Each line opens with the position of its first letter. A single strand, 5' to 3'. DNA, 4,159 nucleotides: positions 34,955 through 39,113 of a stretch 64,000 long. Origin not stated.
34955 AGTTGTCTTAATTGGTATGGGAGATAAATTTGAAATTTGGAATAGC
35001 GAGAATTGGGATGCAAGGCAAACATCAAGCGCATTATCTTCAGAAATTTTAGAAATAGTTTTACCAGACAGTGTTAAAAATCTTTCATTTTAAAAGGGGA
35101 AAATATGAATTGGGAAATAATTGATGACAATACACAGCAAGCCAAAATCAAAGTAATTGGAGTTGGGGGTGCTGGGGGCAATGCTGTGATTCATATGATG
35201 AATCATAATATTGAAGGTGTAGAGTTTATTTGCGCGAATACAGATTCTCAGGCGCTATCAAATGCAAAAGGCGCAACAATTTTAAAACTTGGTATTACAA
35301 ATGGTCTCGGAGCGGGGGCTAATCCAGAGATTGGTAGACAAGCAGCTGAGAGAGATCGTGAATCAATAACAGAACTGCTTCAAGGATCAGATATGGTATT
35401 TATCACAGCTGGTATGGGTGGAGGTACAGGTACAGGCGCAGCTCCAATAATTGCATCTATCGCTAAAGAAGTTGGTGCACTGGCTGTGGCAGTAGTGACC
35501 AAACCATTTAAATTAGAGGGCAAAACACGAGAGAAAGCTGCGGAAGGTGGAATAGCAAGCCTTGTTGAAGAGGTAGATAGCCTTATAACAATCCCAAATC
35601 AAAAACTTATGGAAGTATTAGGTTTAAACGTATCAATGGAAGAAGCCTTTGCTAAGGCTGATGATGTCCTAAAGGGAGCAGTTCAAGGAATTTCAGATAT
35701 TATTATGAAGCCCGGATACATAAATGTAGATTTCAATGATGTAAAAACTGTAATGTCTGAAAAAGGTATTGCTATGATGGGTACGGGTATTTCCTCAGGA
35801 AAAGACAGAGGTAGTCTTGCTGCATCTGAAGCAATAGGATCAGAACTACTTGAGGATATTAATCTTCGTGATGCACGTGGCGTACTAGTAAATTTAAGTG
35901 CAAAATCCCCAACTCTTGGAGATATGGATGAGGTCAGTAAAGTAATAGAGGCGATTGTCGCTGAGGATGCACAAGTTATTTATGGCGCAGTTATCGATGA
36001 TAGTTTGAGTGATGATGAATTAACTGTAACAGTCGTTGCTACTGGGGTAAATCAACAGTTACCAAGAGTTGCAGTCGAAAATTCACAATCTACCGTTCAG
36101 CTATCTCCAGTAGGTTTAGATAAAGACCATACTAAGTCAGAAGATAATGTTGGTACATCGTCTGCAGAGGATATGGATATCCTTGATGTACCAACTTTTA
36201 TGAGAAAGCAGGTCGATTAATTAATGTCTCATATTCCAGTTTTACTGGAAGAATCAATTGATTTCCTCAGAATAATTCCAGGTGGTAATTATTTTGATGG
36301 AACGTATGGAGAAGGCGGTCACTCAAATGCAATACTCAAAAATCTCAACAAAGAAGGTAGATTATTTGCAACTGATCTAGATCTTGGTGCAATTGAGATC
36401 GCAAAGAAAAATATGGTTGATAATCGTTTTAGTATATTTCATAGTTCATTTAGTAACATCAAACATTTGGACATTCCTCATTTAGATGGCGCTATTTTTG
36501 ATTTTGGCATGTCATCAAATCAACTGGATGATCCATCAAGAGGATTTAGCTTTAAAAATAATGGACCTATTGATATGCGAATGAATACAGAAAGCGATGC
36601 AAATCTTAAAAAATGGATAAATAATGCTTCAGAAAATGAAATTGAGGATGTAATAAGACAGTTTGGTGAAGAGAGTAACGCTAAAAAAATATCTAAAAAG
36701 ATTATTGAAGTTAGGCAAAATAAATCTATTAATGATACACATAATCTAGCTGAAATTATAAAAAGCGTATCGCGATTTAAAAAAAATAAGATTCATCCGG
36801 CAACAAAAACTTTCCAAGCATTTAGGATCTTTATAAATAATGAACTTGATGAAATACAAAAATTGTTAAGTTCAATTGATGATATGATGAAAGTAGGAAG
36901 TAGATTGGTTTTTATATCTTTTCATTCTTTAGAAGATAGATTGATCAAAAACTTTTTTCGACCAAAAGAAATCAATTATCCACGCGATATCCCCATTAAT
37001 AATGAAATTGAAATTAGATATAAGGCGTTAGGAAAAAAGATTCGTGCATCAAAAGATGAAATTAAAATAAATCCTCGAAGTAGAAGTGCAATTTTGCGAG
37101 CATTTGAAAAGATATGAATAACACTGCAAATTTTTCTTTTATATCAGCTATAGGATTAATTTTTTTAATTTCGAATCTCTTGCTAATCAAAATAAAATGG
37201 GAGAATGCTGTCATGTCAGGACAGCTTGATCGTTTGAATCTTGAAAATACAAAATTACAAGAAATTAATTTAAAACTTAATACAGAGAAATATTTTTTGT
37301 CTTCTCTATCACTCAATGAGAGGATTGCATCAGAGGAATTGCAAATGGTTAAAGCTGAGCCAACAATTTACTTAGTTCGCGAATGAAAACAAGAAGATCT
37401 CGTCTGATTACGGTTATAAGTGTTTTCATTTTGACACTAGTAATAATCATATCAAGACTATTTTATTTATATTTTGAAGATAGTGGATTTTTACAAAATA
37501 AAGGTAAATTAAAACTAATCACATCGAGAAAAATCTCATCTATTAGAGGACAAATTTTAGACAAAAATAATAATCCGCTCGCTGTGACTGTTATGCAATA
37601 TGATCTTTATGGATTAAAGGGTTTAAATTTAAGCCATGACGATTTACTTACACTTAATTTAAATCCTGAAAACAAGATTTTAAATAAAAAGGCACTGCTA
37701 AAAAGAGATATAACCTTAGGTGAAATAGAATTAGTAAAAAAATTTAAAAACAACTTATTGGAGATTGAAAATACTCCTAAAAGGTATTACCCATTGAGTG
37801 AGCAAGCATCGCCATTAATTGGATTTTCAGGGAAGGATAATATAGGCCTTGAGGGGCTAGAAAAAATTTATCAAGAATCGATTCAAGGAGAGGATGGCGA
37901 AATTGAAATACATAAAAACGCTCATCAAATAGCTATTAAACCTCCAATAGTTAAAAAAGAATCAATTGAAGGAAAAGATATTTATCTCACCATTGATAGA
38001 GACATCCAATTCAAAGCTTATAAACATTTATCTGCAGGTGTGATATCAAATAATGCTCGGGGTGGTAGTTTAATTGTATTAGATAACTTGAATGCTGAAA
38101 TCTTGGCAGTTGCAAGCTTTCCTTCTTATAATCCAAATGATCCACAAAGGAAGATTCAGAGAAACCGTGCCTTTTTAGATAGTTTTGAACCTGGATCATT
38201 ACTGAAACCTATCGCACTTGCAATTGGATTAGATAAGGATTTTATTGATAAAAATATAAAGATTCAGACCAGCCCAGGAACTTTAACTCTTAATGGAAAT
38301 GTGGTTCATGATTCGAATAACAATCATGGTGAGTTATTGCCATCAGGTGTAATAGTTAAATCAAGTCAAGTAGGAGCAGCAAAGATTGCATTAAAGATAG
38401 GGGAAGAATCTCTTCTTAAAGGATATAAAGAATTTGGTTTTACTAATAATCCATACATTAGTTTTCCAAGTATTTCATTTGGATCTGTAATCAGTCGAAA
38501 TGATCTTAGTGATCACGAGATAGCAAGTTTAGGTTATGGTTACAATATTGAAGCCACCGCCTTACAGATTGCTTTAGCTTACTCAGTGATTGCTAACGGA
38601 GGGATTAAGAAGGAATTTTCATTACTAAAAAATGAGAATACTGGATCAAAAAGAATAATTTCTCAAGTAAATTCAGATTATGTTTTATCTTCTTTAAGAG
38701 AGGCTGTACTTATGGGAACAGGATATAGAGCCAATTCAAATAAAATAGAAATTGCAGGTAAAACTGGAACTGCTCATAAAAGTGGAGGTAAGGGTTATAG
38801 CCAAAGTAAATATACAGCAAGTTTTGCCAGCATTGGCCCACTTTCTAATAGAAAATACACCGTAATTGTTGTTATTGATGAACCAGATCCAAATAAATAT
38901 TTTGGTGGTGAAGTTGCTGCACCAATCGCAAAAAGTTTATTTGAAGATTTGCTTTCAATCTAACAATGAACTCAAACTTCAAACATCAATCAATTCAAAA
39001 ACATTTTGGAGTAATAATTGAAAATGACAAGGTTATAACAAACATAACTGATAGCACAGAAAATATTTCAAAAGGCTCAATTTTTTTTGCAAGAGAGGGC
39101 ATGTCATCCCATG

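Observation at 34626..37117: ftsZ lies between mraZ and rsmH instead of after ftsA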

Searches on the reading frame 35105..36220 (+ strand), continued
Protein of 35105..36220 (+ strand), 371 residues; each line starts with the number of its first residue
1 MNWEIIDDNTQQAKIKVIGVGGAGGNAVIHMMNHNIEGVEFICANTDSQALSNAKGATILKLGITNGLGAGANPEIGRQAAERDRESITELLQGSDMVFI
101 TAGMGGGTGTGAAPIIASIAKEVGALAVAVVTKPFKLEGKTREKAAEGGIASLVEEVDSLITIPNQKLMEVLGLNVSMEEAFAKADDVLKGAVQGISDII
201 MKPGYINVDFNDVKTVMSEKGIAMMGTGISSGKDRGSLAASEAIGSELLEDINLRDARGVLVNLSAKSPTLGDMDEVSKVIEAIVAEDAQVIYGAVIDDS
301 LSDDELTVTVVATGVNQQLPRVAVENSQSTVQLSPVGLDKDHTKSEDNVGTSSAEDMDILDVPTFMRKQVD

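Call 73: find_encoding_contigs(protein=P0098, flank=1500, max_places=10)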
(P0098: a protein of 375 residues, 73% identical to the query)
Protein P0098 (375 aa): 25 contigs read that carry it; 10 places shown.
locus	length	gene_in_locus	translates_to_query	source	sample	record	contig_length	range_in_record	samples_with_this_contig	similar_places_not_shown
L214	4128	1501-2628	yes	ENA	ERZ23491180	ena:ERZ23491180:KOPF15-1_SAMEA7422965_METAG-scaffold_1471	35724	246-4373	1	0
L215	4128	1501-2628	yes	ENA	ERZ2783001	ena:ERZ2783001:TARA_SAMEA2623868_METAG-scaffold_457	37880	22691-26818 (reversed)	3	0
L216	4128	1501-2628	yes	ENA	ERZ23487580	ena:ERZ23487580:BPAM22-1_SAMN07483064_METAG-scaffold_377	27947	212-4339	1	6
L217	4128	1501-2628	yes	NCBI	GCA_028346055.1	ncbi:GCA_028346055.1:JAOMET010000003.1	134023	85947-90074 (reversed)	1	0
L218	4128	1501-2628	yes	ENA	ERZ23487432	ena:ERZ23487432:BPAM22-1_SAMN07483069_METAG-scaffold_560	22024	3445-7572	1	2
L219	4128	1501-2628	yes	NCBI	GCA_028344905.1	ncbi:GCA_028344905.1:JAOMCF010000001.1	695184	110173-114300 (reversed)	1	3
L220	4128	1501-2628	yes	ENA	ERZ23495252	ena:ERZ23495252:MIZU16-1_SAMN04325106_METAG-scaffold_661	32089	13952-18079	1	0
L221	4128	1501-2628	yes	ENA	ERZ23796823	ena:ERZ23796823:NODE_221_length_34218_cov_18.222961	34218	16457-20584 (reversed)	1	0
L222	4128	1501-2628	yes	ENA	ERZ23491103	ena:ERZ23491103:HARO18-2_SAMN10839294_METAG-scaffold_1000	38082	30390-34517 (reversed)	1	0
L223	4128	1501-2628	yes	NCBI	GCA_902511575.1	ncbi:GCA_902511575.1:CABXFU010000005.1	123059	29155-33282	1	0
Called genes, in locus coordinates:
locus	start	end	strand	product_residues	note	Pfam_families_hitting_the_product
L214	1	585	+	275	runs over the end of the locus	?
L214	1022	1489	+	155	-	PF02381:MraZ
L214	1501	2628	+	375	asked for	PF00091:Tubulin, PF12327:FtsZ_C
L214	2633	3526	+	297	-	PF01795:Methyltransf_5, PF13847:Methyltransf_31 (faint), PF13649:Methyltransf_25 (faint)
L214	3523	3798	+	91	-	-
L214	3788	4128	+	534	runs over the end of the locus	PF03717:PBP_dimer, PF00905:Transpeptidase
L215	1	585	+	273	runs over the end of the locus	PF00590:TP_methylase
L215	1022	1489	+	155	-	PF02381:MraZ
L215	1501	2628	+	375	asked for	PF00091:Tubulin, PF12327:FtsZ_C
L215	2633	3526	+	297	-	PF01795:Methyltransf_5, PF13847:Methyltransf_31 (faint), PF13649:Methyltransf_25 (faint)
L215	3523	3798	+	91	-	-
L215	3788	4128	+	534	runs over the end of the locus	PF03717:PBP_dimer, PF00905:Transpeptidase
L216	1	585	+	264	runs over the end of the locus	?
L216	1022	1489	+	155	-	PF02381:MraZ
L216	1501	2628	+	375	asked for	PF00091:Tubulin, PF12327:FtsZ_C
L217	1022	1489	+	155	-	PF02381:MraZ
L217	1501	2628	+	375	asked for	PF00091:Tubulin, PF12327:FtsZ_C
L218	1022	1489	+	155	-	PF02381:MraZ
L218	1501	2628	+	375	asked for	PF00091:Tubulin, PF12327:FtsZ_C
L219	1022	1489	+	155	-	PF02381:MraZ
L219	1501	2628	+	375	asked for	PF00091:Tubulin, PF12327:FtsZ_C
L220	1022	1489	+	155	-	PF02381:MraZ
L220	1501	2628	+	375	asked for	PF00091:Tubulin, PF12327:FtsZ_C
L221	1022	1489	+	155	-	PF02381:MraZ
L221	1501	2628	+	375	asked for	PF00091:Tubulin, PF12327:FtsZ_C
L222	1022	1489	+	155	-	PF02381:MraZ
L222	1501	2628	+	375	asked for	PF00091:Tubulin, PF12327:FtsZ_C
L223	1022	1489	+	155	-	PF02381:MraZ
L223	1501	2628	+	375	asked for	PF00091:Tubulin, PF12327:FtsZ_C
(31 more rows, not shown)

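Call 86: list_cluster_members(proteins=[P0264, P0297, P0329, P0246, P0251, P0269, P0290, P0283, P0005, P0002])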
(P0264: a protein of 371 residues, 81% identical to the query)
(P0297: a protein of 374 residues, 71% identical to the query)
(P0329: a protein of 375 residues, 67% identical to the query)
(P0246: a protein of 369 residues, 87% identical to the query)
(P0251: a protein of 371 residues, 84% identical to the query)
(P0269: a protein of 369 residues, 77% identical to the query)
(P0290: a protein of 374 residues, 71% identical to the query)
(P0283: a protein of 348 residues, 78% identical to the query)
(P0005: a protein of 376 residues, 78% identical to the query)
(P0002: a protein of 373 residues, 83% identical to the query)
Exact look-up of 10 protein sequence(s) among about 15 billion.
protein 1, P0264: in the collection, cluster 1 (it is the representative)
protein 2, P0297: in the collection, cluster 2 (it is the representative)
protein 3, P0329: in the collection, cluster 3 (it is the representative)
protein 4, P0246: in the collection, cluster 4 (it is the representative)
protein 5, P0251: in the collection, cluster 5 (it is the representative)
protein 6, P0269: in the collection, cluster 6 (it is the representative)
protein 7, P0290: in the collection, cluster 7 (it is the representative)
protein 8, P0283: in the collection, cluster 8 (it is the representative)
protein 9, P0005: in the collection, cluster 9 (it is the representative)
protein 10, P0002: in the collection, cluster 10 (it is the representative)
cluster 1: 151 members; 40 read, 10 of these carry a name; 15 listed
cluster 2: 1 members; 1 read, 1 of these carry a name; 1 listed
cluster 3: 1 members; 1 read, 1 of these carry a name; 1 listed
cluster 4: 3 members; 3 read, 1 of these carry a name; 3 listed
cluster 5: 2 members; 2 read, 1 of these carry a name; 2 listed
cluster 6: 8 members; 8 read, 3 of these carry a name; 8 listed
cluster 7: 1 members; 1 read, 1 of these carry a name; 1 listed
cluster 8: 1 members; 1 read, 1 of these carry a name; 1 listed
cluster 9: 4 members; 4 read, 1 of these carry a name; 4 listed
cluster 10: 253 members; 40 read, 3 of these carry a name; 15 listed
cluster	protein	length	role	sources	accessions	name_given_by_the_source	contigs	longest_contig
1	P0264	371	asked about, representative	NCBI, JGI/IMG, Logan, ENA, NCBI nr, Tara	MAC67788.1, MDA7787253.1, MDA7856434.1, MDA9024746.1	cell division protein FtsZ [Gammaproteobacteria bacterium] | cell division protein FtsZ | strand:+ start:7948 stop:9063 length:1116 start_codon:yes stop_codon:yes ...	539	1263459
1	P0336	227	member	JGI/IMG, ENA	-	cell division protein FtsZ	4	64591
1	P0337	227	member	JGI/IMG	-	cell division protein FtsZ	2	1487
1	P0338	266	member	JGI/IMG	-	cell division protein FtsZ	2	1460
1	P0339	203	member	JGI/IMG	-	cell division protein FtsZ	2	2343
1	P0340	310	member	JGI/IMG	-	cell division protein FtsZ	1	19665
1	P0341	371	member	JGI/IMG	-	cell division protein FtsZ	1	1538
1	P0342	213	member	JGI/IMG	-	cell division protein FtsZ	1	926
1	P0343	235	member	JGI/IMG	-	cell division protein FtsZ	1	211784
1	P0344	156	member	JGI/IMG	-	cell division protein FtsZ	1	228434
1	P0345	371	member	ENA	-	-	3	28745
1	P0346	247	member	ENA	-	-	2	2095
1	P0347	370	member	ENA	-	-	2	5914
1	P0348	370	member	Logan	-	-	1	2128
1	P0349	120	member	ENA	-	-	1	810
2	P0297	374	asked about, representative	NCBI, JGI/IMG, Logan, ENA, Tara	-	strand:+ start:2048 stop:3172 length:1125 start_codon:yes stop_codon:yes ...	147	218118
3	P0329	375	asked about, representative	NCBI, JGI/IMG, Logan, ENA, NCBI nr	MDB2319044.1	cell division protein FtsZ [Gammaproteobacteria bacterium] | cell division protein FtsZ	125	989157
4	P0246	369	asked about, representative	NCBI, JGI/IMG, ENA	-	cell division protein FtsZ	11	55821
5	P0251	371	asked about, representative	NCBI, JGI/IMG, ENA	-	cell division protein FtsZ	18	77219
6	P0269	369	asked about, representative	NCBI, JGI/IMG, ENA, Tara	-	strand:- start:517 stop:1626 length:1110 start_codon:yes stop_codon:yes gene_type:complete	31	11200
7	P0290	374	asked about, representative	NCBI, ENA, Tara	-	strand:+ start:146 stop:1270 length:1125 start_codon:yes stop_codon:yes gene_type:complete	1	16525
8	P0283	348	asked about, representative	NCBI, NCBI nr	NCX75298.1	MAG: cell division protein FtsZ [Proteobacteria bacterium] | cell division protein FtsZ [Pseudomonadota bacterium]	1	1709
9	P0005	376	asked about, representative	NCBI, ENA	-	-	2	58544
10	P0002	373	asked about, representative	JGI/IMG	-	cell division protein FtsZ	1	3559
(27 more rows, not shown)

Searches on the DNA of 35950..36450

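Call 56: search_rna_families(source=window, start=35950, end=36450, threshold=evalue, max_evalue=10)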
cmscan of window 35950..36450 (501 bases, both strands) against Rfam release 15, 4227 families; matches with E-value up to 10: 3.
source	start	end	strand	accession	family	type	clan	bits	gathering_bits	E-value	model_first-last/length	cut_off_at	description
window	36002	36043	+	RF00200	snoZ199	Gene; snRNA; snoRNA; CD-box;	-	18.9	47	1.8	1-84/84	no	Small nucleolar RNA Z199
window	36199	36279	+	RF02119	FTX_1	Gene; lncRNA;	-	16.5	50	0.99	1-71/71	no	FTX transcript, XIST regulator conserved region 1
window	36230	36402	-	RF00171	Tombus_5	Cis-reg;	-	12.6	43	6.6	1-166/166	no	Tombusvirus 5' UTR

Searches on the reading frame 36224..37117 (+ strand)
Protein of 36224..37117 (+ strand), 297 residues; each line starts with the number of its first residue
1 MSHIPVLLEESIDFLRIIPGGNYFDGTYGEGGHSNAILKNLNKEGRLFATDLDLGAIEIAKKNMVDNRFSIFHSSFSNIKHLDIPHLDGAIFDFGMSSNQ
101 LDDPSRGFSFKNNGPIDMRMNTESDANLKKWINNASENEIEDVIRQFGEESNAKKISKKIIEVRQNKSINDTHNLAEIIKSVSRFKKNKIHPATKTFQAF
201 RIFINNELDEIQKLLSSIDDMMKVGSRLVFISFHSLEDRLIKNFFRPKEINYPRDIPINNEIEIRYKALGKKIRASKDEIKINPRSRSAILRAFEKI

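Call 3: search_protein_families(library=ncbifam, proteins=[window:36224-37117:+])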
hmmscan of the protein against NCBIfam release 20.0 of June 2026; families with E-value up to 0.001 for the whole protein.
window:36224-37117:+ (297 aa): 2 families
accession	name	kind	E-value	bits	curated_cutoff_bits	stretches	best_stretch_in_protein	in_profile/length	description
TIGR00006.1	TIGR00006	equivalog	6.7e-96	321.4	154.3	1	2-296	6-309/310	16S rRNA (cytosine(1402)-N(4))-methyltransferase RsmH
NF053511.1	tRNA_U34_MnmM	equivalog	8.1e-05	22.2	135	1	20-95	18-97/183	tRNA 5-(aminomethyl)-2-thiouridylate-methyltransferase MnmM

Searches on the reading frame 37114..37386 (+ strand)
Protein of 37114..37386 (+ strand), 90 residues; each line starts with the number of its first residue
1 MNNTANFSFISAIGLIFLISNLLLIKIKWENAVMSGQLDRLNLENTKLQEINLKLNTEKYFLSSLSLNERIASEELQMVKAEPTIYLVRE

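Call 3: search_protein_families(library=ncbifam, proteins=[window:37114-37386:+])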
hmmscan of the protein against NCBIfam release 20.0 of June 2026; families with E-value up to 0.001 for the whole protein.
window:37114-37386:+ (90 aa): 1 family
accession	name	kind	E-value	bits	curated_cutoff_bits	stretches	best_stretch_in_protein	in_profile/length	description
TIGR02209.1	ftsL_broad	equivalog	0.00013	21.8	42.45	1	15-85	10-80/85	cell division protein FtsL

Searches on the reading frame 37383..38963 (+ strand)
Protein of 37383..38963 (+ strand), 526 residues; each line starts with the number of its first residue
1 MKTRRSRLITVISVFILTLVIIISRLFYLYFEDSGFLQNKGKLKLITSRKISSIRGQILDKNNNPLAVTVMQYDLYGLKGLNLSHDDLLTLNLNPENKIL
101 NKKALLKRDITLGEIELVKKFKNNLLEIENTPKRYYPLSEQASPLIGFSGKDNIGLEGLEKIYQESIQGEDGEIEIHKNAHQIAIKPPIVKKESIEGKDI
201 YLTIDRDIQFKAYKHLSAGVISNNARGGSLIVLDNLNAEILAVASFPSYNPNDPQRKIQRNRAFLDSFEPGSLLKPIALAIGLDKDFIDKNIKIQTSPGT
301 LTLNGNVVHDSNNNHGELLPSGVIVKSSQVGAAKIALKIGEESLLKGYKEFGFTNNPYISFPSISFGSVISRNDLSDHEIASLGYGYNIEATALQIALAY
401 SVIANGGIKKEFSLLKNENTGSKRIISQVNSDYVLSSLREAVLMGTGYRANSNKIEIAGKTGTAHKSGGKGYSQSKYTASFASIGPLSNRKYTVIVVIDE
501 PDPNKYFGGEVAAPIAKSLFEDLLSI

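Call 3: search_protein_families(library=ncbifam, proteins=[window:37383-38963:+])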
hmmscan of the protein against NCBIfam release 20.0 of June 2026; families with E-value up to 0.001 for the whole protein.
window:37383-38963:+ (526 aa): 22 families
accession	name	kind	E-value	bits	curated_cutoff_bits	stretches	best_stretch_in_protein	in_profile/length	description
TIGR02214.1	spoVD_pbp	equivalog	1.3e-78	264.9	688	1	9-525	3-556/636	stage V sporulation protein D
NF011685.0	PRK15105.1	subfamily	6.5e-72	242.9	737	1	91-522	128-556/588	peptidoglycan glycosyltransferase FtsI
NF053573.1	PBP2_PenA_Neis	exception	3.9e-70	237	1105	1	3-523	23-560/572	peptidoglycan D,D-transpeptidase PBP2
TIGR03423.1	pbp2_mrdA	equivalog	1e-56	192.7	455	1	7-524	2-591/593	penicillin-binding protein 2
NF051842.1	PBP4_5_Efaec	equivalog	7.6e-35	120.4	700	1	50-500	160-647/668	penicillin-binding protein PBP4(5)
NF038271.1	strep_PBP2X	exception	3.7e-29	101.5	1050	1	126-502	175-594/750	penicillin-binding protein PBP2X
TIGR02074.1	PBP_1a_fam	subfamily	1.8e-22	79.9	508.75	1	196-473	222-486/535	PBP1A family penicillin-binding protein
NF000237.1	MECA_PBP2A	equivalog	1.9e-17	62.8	750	1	44-466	140-603/668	PBP2a family beta-lactam-resistant peptidoglycan transpeptidase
NF038278.1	strep_PBP2B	exception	1.4e-16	60.2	975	2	147-293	255-406/678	penicillin-binding protein PBP2B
NF008061.0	PRK10795.1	equivalog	2.3e-15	56.2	962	1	146-425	198-495/634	peptidoglycan DD-transpeptidase MrdA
NF033378.1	MECD_PBP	exception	2.3e-15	55.9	1450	1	52-465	150-610/678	PBP2a family beta-lactam-resistant peptidoglycan transpeptidase MecD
NF000409.1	MECA_pure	exception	3.3e-15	55.6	1490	1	35-466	131-603/668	PBP2a family beta-lactam-resistant peptidoglycan transpeptidase MecA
NF000408.1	MECA2_pure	exception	1.7e-14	53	1525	1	51-466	147-603/668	PBP2a family beta-lactam-resistant peptidoglycan transpeptidase MecA2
NF000406.1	MECB_PBP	exception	9e-14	50.8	1450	1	49-466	144-608/674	PBP2a family beta-lactam-resistant peptidoglycan transpeptidase MecB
NF000407.1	MECC_PBP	exception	2.9e-13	49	1500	1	148-471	269-605/665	PBP2a family beta-lactam-resistant peptidoglycan transpeptidase MecC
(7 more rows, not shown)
